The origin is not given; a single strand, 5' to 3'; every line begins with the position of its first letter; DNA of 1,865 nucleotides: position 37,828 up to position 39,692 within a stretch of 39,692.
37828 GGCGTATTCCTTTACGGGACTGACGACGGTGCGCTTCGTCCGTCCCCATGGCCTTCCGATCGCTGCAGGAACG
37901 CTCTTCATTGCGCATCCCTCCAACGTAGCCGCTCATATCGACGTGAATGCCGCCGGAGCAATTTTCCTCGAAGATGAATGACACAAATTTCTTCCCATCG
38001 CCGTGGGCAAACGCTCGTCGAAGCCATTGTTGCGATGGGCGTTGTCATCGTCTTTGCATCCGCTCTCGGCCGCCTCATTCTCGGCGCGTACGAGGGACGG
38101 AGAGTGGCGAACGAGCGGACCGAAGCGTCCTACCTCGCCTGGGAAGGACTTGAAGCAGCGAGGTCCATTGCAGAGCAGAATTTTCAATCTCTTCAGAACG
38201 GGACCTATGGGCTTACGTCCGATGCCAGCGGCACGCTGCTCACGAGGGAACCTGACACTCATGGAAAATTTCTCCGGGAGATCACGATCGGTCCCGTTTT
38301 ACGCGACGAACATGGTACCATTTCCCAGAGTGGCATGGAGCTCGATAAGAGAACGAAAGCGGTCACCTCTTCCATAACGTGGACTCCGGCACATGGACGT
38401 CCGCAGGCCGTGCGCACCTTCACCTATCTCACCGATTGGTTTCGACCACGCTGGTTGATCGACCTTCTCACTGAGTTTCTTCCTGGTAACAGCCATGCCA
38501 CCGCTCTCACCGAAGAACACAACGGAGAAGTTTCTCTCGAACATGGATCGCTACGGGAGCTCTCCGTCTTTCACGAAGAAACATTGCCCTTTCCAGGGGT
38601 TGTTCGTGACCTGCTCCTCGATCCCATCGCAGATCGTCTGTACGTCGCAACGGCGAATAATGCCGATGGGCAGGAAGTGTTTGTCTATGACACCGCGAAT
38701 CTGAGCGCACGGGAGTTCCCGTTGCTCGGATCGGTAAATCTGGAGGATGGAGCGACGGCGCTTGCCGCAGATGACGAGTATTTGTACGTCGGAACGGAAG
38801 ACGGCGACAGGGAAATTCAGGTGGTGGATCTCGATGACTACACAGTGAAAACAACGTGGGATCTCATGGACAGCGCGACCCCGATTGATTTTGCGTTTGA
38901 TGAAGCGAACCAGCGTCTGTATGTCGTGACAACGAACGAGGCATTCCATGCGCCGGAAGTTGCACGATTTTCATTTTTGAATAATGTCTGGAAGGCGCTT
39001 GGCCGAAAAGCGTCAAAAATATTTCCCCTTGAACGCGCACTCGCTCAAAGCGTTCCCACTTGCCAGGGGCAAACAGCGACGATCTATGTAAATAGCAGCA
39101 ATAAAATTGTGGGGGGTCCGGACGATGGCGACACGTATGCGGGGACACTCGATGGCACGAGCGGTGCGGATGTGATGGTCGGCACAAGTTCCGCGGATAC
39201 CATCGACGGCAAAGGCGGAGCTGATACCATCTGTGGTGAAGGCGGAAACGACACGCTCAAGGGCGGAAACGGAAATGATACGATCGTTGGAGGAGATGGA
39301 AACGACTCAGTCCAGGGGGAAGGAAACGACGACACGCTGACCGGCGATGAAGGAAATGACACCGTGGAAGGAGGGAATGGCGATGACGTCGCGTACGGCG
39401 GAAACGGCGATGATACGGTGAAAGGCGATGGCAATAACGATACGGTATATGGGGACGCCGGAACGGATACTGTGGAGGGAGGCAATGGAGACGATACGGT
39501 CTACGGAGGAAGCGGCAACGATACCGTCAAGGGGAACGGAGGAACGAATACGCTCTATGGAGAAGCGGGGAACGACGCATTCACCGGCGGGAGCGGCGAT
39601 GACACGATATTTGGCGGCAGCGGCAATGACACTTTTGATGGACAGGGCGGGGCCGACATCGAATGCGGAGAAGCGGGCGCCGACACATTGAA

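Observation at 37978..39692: Unlisted open-ended ORF: type IV pilin head fused to propeller-like repeats and a long RTX array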

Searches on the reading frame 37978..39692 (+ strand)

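Call 4: search_protein_families(library=pfam, proteins=[window:37978-39692:+], max_evalue=0.01)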
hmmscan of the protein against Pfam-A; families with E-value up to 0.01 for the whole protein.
window:37978-39692:+ (571 aa): 2 families
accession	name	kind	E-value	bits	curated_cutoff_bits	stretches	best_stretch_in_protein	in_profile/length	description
PF00353.25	HemolysinCabind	-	3e-42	142.6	23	5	501-533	2-34/36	RTX calcium-binding nonapeptide repeat (4 copies)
PF07963.17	N_methyl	-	0.0056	16.7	21.2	1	6-30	2-26/27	Prokaryotic N-terminal methylation motif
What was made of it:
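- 37978..38007 (+): Class III (prepilin) leader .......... ending in Gly-1. The mature protein would start QTLVE, with Glu at +5. Pfam N_methyl scores 16.7 bits, below the 21.2-bit cutoff (call 4).
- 39154..39692 (+): RTX nonapeptide array (aa 393-571 in the window; it continues to about aa 600 in L002, 23 repeats in all). Predicted Ca2+-binding beta-roll. Pfam HemolysinCabind 3e-42 (call 4).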

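Call 5: search_protein_families(library=ncbifam, proteins=[window:37978-39692:+], max_evalue=0.01)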
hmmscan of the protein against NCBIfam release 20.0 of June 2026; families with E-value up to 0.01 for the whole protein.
window:37978-39692:+ (571 aa): 10 families
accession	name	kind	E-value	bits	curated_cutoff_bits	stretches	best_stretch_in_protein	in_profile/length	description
NF033943.0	RTX_toxin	subfamily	1.3e-26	93.2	1000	2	452-561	688-798/930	RTX family hemolysin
NF046115.1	Ca_rpt_SMc04171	equivalog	8.1e-19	68.2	625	3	508-570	271-333/574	SMc04171 family calcium-binding repeat protein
NF035945.1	Zn_serralysin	subfamily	1.2e-16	60.9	500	4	509-553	323-367/462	serralysin family metalloprotease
NF033203.1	entero_EhxA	exception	2.8e-15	55.5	2000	2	465-569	716-829/997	enterohemolysin EhxA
NF053766.1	ZapA_metallo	exception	6.8e-13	48.5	940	4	464-516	334-386/483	ZapA family metalloprotease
NF050046.1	PueAB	exception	2.8e-08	32.7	670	1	396-446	368-418/616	polyurethane esterase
NF052280.1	7_blade_YncE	equivalog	0.00032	19.6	400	1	208-320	128-236/338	7-bladed beta-propeller protein YncE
NF052454.1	BtaGlycanEglC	equivalog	0.0026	16.7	700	0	509-544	104-139/459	endo-1,3-1,4-beta-glycanase EglC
NF038329.2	gly_rich_SclB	equivalog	0.0071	15.3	325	0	392-567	149-325/442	LPXTG-anchored collagen-like adhesin Scl2/SclB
TIGR03866.1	PQQ_ABC_repeats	subfamily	0.0097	15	287.3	0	260-322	46-105/310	PQQ-dependent catabolism-associated beta-propeller protein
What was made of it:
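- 38590..38982 (+): First three beta-propeller blades (aa ~205-335), LVIVD-type by homology (DRLYVAT / EYLYVGT / QRLYVVT units). Weak YncE 7-blade hit (call 5).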

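Call 17: list_cluster_members(proteins=[L002:795-2819:+, L001:2474-4255:+, window:37978-39692:+])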
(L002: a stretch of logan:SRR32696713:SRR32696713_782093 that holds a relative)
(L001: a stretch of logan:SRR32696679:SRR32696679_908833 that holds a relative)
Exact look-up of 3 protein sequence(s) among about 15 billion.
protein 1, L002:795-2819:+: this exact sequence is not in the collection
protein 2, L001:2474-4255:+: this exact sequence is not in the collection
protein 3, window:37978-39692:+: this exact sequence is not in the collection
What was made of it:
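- Tried and rejected: Cluster look-ups of the partial proteins found nothing (call 17).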

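Call 61: predict_structure(alignment_id=A3)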
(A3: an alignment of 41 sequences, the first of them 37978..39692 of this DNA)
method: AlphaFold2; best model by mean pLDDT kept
length: 571 residues; sequences in the alignment: 41
mean_pLDDT: 63.3   pTM: 0.51
mean pLDDT of the five models: 63.3, 63.0, 62.8, 62.8, 61.8
residues with pLDDT >= 90: 181; 70-90: 87; 50-70: 73; < 50: 230
segments of 3 or more residues with pLDDT < 50: 1-3, 344-374, 378-571
pLDDT, mean of each block of 10 residues (from residue 1): 52 83 92 88 94 97 92 96 87 96 96 89 94 92 96 70 53 58 56 65 90 92 94 94 85 96 95 94 96 88 86 83 58 62 44 42 32 45 36 33 36 31 29 27 31 32 28 31 31 31 30 30 29 31 31 35 31 29
secondary structure, 60 per line:
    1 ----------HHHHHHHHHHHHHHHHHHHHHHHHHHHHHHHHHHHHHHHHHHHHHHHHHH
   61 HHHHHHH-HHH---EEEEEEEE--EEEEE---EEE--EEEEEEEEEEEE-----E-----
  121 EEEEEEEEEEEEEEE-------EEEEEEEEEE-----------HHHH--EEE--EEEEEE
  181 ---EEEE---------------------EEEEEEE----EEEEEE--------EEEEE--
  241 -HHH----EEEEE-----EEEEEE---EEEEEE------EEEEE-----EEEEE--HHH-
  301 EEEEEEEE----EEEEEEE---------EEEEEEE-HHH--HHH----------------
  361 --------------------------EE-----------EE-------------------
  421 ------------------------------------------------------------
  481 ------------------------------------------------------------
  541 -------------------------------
elements in order: H11-67 E75-82 E85-89 E93-95 E98-109 E121-135 E143-152 H164-167 E170-172 E175-180 E184-187 E209-215 E220-225 E234-238 E249-253 E259-264 E268-273 E280-284 E290-294 E301-308 E313-319 E329-335
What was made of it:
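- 38008..38442 (+): Pilin module: long alpha1 helix (aa 11-67) followed by an antiparallel beta-sheet (aa 75-152). AF2 with the family MSA gives pLDDT of about 88-97 over aa 11-150 (call 61).
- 38590..38982 (+): AF2 pLDDT 85-96 (call 61).
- On Type IV pilin / type 4 filament subunit (class III signal peptide): The AF2 model has a helix at aa 11-67 and strands at aa 75-152, with pLDDT of about 88-97 (call 61).
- On PilY1/PilC tip adhesin: No such Pfam hit (call 4), and the protein has its own pilin module (call 61).
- AF2 gives an alpha1 helix at aa 11-67 and a beta-sheet at aa 75-152 with pLDDT of about 90 (call 61). The pilin fold is modelled confidently (call 61).
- Tried and rejected: AF2 on the full 571 aa left it unmodelled (pLDDT ~30) because the MSA has no depth there (call 61).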

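Call 65: fold_search(model_id=the predicted structure, library=pdb)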
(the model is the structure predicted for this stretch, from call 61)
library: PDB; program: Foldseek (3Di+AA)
matches with E <= 10: 1134; with E <= 0.001: 69
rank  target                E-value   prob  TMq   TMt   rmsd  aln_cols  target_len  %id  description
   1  9oz1_A                5.1e-05  1.00  0.18  0.14  15.0       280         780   11  Cryo-EM structure of chicken ROS1 in apo-state. Cryo-EM refinement is focused on the "leg" region of chicken ROS1. (released 2026-02-25)
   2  8em4_A                5.4e-05  1.00  0.16  0.03  27.4       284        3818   12  Cryo-EM structure of LRP2 at pH 7.5 (released 2023-02-08)
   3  8qcb_D                6.3e-05  1.00  0.20  0.30  25.2       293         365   10  CryoEM structure of a S. Cerevisiae Ski2387 complex in the open state (released 2023-11-08)
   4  2vdu_B                7.0e-05  1.00  0.18  0.27  21.5       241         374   12  Structure of trm8-trm82, THE YEAST TRNA m7G methylation complex (released 2007-12-18)
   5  8qcb_C                9.2e-05  1.00  0.18  0.26  22.5       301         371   14  CryoEM structure of a S. Cerevisiae Ski2387 complex in the open state (released 2023-11-08)
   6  9qaw_B                9.7e-05  1.00  0.20  0.04  17.3       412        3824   12  CryoEM structure of the human LRP2 receptor ectodomain in complex with LRPAP1 (released 2026-03-11)
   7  3fgb_A                1.1e-04  1.00  0.17  0.25  24.7       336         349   13  Crystal structure of the Q89ZH8_BACTN protein from Bacteroides thetaiotaomicron. Northeast Structural Genomics Consort (released 2008-12-23)
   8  2vdu_D                1.1e-04  1.00  0.18  0.26  21.1       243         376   12  Structure of trm8-trm82, THE YEAST TRNA m7G methylation complex (released 2007-12-18)
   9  6zqd_UA               1.1e-04  1.00  0.18  0.13  22.9       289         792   10  Cryo-EM structure of the 90S pre-ribosome from Saccharomyces cerevisiae, state Post-A1 (released 2020-09-23)
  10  7mqa_LR               1.1e-04  1.00  0.18  0.14  21.4       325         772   11  Cryo-EM structure of the human SSU processome, state post-A1 (released 2021-09-22)
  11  8q9t_D                1.2e-04  1.00  0.19  0.33  25.3       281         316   10  CryoEM structure of a S. Cerevisiae Ski238 complex bound to RNA (released 2023-11-29)
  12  7v2w_H                1.3e-04  1.00  0.19  0.27  22.0       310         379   12  protomer structure from the dimer of yeast THO complex (released 2022-07-27)
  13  3fgb_B                1.3e-04  1.00  0.18  0.27  25.0       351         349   13  Crystal structure of the Q89ZH8_BACTN protein from Bacteroides thetaiotaomicron. Northeast Structural Genomics Consort (released 2008-12-23)
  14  8d9l_B                1.5e-04  1.00  0.16  0.26  19.8       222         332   10  CryoEM structure of human METTL1-WDR4 in complex with Lys-tRNA and SAM (released 2023-01-11)
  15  9ozc_A                1.6e-04  1.00  0.18  0.07  17.1       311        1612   11  Cryo-EM structure of 1:2:1 ROS1/NEL/NICOL holo-complex, conformation 1. (released 2026-02-25)
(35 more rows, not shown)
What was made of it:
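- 38590..38982 (+): All Foldseek PDB hits are beta-propellers (call 65).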

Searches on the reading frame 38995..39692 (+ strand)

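Call 67: predict_structure(protein=window:38995-39692:+)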
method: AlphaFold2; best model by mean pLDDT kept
length: 232 residues; sequences in the alignment: 1
mean_pLDDT: 75.8   pTM: 0.75
mean pLDDT of the five models: 75.8, 72.8, 71.3, 68.4, 64.8
residues with pLDDT >= 90: 78; 70-90: 92; 50-70: 15; < 50: 47
segments of 3 or more residues with pLDDT < 50: 1-22, 24-37, 41-45, 49-54
pLDDT, mean of each block of 10 residues (from residue 1): 37 36 41 40 44 54 73 79 85 87 90 90 92 93 93 93 93 93 90 90 88 83 78 85
secondary structure, 60 per line:
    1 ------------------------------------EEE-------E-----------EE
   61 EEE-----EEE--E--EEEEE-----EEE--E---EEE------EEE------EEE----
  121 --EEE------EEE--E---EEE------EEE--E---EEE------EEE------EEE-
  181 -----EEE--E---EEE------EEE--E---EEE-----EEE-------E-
elements in order: E37-39 E59-63 E69-71 E77-81 E87-89 E96-98 E105-107 E114-116 E123-125 E132-134 E141-143 E150-152 E159-161 E168-170 E177-179 E186-188 E195-197 E204-206 E213-215 E221-223
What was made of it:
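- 39154..39692 (+): AF2 single-sequence pLDDT 85-93 with one strand every 9 residues (call 67).
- Tried and rejected: This was rescued by a single-sequence run on the segment alone (call 67).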

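Call 71: fold_search(model_id=the predicted structure, library=pdb)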
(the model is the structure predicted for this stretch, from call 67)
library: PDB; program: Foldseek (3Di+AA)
matches with E <= 10: 115; with E <= 0.001: 1
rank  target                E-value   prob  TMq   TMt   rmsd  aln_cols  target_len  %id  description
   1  7usl_C                4.8e-04  1.00  0.28  0.11  14.0       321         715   25  Integrin alphaM/beta2 ectodomain in complex with adenylate cyclase toxin RTX751 and M1F5 Fab (released 2022-08-17)
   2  3p4g_A                9.9e-03  1.00  0.45  0.36  10.7       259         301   20  X-ray crystal structure of a hyperactive, Ca2+-dependent, beta-helical antifreeze protein from an Antarctic bacterium (released 2011-04-27)
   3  7rah_E                2.1e-02  1.00  0.33  0.23  11.3       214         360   29  Adenylate cyclase toxin RTX domain fragment bound to M1H5 Fab and M2B10 Fab (released 2021-09-15)
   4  2zj7                  3.6e-02  0.96  0.25  0.10  14.4       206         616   21  Crystal structure of D157A mutant of Pseudomonas sp. MIS38 lipase (released 2008-12-02)
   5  3p4g_D                3.8e-02  0.98  0.40  0.31  12.0       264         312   22  X-ray crystal structure of a hyperactive, Ca2+-dependent, beta-helical antifreeze protein from an Antarctic bacterium (released 2011-04-27)
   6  2zvd_A                5.7e-02  0.51  0.20  0.09  13.9       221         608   21  Crystal structure of Pseudomonas sp. MIS38 lipase in an open conformation (released 2009-11-10)
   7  3p4g_C                6.0e-02  0.98  0.44  0.35  11.2       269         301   22  X-ray crystal structure of a hyperactive, Ca2+-dependent, beta-helical antifreeze protein from an Antarctic bacterium (released 2011-04-27)
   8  2z8x                  1.5e-01  0.57  0.26  0.10  13.5       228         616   21  Crystal structure of extracellular lipase from Pseudomonas sp. MIS38 (released 2007-10-30)
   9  5cxl_A                1.7e-01  0.51  0.18  0.27  11.1       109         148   29  CRYSTAL STRUCTURE OF RTX DOMAIN BLOCK V OF ADENYLATE CYCLASE TOXIN FROM BORDETELLA PERTUSSIS (released 2015-09-02)
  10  6sus                  2.1e-01  0.87  0.34  0.31  11.1       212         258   30  Crystal structure of RTX domain blocks IV and V of adenylate cyclase toxin from Bordetella pertussis (released 2020-09-16)
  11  2zj6                  2.2e-01  0.72  0.22  0.09  11.0       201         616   21  Crystal structure of D337A mutant of Pseudomonas sp. MIS38 lipase (released 2008-12-02)
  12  3a6z_A                2.2e-01  0.47  0.26  0.10  12.8       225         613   22  Crystal structure of Pseudomonas sp. MIS38 lipase (PML) in the open conformation following dialysis against Ca-free bu (released 2010-05-26)
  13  1pcl                  2.3e-01  0.21  0.29  0.22  10.0       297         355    9  UNUSUAL STRUCTURAL FEATURES IN THE PARALLEL BETA-HELIX IN PECTATE LYASES (released 1995-02-14)
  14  2z8z                  2.4e-01  0.20  0.18  0.08  14.1       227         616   21  Crystal structure of a platinum-bound S445C mutant of Pseudomonas sp. MIS38 lipase (released 2007-10-30)
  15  9p6c_B                2.8e-01  0.94  0.28  0.41   3.5       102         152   31  RTX domain block V of adenylate cyclase toxin with mutations D1533N, A1542N, D1560N, S1569N, D1587N, H1598N, H1608N (released 2025-12-24)
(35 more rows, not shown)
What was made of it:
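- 39154..39692 (+): Foldseek hits CyaA RTX, MpAFP, lipase and serralysin beta-rolls (call 71).
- On RTX (HemolysinCabind) beta-roll repeat domain: Foldseek finds CyaA RTX, MpAFP and serralysin beta-rolls, best E = 4.8e-4 (call 71).
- RTX R-modules accompany catalytic domains in AlgE epimerases (call 71).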
